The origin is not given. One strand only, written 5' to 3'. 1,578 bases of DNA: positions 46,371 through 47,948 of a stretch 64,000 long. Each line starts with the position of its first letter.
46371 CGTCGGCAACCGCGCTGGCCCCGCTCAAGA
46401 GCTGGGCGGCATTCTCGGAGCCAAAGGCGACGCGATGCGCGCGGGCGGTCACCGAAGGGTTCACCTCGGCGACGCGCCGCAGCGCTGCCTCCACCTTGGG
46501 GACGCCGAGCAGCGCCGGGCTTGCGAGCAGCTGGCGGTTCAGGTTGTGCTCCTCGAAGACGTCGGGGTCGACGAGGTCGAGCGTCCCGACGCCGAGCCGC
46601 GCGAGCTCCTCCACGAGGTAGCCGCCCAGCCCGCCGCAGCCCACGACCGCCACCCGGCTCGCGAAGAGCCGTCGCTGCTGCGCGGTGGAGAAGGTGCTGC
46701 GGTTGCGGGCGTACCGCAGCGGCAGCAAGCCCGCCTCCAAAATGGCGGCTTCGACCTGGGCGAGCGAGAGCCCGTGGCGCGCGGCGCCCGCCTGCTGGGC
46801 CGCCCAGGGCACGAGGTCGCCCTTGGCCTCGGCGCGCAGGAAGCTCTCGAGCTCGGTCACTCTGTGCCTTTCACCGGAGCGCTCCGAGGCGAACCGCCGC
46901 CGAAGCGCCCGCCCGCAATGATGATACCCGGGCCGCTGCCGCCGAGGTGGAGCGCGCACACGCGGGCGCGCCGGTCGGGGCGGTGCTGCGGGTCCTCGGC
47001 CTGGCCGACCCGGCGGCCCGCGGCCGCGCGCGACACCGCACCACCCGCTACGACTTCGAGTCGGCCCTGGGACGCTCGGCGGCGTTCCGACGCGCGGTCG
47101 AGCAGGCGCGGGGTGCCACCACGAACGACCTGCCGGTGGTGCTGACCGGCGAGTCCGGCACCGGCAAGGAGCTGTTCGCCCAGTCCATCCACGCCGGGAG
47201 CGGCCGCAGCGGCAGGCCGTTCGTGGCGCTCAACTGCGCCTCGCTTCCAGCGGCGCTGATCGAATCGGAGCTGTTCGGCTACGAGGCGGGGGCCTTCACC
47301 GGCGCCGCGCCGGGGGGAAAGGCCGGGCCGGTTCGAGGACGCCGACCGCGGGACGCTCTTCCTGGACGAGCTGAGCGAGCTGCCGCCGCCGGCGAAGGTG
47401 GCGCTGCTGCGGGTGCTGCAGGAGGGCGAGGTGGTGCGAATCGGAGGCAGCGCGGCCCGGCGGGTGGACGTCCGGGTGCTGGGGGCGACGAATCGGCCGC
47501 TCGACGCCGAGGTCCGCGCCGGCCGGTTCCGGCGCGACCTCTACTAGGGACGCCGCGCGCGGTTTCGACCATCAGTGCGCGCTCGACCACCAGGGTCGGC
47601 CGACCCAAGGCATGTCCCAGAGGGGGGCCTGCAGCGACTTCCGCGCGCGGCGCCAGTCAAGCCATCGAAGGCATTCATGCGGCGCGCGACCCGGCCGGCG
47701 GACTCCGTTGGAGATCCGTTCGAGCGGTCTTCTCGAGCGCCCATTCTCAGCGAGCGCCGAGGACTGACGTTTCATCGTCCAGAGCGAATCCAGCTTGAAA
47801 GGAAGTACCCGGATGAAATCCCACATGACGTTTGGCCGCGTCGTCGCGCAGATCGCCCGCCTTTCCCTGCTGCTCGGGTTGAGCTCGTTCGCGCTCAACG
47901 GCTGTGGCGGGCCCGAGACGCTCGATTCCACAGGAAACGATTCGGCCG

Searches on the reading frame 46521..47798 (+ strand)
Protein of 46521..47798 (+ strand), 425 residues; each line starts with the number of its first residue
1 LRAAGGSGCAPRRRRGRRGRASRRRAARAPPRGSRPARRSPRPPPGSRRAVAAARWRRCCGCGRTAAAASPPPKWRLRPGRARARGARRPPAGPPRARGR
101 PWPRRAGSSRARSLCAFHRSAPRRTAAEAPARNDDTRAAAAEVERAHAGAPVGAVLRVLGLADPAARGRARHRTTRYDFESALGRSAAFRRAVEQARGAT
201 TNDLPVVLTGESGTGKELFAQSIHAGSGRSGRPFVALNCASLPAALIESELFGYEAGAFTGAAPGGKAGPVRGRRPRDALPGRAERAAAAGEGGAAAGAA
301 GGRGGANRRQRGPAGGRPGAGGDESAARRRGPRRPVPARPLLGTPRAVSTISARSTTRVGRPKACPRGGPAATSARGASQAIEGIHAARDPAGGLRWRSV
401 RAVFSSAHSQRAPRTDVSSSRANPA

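Call 54: search_protein_families(library=pfam, proteins=[window:46521-47798:+], max_evalue=0.0001)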
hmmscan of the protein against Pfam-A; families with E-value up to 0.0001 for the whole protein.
window:46521-47798:+ (425 aa): 2 families
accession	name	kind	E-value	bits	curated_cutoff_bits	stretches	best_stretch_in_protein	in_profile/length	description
PF00158.32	Sigma54_activat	-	8.9e-28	97.5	20.2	1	184-267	3-86/168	Sigma-54 interaction domain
PF14532.12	Sigma54_activ_2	-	8.6e-08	32.9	25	1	184-249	2-67/138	Sigma-54 interaction domain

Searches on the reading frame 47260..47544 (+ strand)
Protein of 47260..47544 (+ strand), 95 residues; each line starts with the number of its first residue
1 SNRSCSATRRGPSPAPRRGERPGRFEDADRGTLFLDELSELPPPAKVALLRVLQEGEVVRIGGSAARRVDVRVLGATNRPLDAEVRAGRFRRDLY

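Call 54: search_protein_families(library=pfam, proteins=[window:47260-47544:+], max_evalue=0.0001)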
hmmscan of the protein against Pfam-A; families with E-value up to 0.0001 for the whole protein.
seq(95 aa): 1 family
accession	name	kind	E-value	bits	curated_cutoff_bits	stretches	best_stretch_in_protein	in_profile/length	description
PF00158.32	Sigma54_activat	-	3.2e-25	89.2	20.2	1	20-95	84-159/168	Sigma-54 interaction domain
